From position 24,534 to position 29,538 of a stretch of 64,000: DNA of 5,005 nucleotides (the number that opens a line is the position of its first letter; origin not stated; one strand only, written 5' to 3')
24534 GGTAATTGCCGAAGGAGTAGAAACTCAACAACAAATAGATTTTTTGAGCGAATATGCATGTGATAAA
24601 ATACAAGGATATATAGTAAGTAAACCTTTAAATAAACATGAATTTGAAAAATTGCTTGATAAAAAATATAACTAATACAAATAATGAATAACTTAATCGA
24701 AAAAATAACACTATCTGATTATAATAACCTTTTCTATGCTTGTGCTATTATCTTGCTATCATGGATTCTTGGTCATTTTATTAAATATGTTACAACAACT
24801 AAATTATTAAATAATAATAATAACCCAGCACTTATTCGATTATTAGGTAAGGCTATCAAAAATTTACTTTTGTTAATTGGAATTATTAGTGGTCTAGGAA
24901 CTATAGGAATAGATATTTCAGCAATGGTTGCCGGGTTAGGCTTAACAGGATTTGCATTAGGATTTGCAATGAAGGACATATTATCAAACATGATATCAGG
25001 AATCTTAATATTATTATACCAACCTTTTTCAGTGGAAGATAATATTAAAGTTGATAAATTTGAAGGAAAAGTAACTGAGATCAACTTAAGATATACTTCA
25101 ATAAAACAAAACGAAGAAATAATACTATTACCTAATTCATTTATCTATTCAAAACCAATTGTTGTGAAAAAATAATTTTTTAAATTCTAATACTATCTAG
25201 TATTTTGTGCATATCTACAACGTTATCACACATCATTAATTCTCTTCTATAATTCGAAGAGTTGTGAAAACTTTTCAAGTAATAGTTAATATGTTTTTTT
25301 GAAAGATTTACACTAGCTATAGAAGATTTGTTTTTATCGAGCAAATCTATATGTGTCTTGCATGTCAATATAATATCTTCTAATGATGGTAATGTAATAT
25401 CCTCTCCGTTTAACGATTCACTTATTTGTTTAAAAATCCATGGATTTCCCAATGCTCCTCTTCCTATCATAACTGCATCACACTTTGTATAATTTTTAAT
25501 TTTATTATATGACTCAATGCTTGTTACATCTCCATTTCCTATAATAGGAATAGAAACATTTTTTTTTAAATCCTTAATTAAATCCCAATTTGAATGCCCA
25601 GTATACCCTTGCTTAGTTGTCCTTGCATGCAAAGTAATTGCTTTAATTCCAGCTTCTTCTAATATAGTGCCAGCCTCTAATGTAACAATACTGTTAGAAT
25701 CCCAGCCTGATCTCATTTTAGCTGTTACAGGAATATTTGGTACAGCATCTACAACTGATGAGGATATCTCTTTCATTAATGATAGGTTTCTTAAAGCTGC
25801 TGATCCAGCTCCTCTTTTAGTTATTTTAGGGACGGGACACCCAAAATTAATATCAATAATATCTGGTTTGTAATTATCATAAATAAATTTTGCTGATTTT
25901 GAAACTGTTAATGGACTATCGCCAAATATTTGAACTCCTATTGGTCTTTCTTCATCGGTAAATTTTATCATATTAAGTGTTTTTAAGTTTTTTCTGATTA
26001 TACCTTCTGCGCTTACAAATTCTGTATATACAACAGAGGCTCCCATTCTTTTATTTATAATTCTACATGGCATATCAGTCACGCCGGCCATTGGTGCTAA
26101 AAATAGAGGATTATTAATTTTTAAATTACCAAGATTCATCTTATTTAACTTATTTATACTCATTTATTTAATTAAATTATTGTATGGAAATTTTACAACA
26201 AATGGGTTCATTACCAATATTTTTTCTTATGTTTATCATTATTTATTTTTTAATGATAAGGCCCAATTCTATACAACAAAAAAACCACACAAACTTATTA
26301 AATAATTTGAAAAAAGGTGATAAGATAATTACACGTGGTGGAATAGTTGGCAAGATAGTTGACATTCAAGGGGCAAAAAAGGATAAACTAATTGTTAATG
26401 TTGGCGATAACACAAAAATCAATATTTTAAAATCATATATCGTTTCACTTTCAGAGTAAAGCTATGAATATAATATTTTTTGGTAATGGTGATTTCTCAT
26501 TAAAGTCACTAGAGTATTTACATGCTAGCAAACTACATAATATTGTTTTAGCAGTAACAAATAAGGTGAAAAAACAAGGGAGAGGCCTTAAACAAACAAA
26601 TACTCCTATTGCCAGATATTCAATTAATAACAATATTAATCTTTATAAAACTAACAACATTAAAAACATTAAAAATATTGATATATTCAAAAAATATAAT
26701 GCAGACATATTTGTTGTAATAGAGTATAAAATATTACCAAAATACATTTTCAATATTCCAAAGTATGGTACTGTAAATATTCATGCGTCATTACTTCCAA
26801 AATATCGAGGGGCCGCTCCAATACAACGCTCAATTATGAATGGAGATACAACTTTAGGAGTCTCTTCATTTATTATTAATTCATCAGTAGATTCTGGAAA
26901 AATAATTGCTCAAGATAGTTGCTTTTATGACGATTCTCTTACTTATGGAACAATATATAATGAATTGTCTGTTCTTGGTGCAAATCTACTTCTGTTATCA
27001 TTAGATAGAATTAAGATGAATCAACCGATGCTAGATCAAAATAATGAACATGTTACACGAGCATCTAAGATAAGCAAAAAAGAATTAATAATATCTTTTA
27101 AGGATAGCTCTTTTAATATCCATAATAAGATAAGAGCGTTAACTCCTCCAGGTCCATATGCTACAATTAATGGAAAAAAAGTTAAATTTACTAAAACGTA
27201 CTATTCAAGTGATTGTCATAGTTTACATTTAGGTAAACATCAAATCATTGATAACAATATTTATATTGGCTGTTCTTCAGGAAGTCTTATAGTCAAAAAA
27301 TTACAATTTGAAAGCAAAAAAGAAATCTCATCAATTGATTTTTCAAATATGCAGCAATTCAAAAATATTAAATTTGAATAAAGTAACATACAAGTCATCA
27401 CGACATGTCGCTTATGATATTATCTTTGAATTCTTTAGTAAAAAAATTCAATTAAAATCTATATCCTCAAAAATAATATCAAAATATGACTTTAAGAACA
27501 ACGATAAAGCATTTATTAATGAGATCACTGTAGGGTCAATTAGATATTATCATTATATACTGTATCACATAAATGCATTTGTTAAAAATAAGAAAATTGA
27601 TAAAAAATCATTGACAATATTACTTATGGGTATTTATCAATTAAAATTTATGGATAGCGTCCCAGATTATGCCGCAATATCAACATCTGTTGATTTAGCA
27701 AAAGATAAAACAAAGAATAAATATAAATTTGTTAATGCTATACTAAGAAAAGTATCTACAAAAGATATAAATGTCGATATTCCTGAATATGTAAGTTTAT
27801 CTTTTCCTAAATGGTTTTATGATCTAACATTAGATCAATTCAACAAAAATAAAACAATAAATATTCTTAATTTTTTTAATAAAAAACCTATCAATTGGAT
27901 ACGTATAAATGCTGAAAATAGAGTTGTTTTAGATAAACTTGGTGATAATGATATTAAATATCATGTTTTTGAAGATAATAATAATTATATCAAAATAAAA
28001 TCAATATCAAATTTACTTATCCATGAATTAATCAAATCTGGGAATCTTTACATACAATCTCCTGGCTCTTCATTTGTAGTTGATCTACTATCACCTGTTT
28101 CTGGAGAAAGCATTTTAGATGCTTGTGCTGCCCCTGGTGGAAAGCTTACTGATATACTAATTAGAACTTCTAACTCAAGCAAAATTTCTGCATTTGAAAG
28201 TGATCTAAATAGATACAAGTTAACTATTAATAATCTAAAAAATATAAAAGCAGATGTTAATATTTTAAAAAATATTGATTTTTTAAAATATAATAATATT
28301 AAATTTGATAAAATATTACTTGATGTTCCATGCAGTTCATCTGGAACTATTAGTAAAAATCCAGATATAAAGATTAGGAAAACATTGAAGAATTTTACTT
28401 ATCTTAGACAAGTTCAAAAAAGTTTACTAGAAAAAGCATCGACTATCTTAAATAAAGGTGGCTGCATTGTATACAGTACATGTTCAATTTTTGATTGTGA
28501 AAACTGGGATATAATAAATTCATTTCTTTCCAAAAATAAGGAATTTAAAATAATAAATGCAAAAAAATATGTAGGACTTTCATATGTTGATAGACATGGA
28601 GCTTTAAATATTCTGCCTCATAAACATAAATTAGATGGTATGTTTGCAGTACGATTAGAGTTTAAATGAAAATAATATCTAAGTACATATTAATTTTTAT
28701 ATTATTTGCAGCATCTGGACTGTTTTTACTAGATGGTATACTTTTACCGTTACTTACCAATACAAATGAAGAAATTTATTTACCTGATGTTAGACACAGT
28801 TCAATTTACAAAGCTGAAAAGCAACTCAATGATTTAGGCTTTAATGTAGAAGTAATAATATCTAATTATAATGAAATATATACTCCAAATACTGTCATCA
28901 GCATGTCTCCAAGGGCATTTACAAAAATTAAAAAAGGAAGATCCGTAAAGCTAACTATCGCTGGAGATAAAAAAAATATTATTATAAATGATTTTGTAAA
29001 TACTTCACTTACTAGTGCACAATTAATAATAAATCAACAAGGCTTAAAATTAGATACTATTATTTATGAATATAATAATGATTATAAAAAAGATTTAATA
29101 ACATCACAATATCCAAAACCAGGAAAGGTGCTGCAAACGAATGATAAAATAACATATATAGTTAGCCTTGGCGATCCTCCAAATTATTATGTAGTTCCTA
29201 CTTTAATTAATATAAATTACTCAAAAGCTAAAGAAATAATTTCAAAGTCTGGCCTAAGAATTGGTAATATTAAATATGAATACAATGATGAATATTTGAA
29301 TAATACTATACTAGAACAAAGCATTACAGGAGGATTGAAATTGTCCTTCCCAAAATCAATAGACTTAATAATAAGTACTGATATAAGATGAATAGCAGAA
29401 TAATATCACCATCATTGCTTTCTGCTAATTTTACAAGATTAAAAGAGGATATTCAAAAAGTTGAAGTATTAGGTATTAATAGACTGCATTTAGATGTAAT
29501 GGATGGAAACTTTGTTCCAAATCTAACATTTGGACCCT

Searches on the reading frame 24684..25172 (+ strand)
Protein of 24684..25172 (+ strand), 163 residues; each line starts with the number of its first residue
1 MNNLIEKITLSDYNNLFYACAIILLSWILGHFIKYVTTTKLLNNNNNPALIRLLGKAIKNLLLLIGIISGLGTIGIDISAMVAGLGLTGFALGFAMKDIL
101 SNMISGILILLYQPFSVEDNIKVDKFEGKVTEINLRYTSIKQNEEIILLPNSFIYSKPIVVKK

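Call 77: search_protein_families(library=pfam, proteins=[window:24684-25172:+], max_evalue=0.001)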
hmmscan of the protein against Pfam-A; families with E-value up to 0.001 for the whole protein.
window:24684-25172:+ (163 aa): 2 families
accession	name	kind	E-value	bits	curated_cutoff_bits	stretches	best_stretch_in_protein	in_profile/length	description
PF00924.24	MS_channel_2nd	-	2.4e-14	53.6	20.2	1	98-159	1-63/68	Mechanosensitive ion channel, beta-domain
PF21088.3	MS_channel_1st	-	4.9e-09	36.5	23.1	1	56-97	1-42/42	Mechanosensitive ion channel, transmembrane helices 2/3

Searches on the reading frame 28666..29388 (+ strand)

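Call 13: search_protein_families(library=pfam, proteins=[window:28666-29388:+], max_evalue=0.01)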
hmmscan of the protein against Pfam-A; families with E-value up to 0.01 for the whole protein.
window:28666-29388:+ (241 aa): 1 family
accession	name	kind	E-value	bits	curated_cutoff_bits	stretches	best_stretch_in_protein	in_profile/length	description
PF03793.24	PASTA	-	3.7e-35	120.1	23.2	3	39-99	3-63/64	PASTA domain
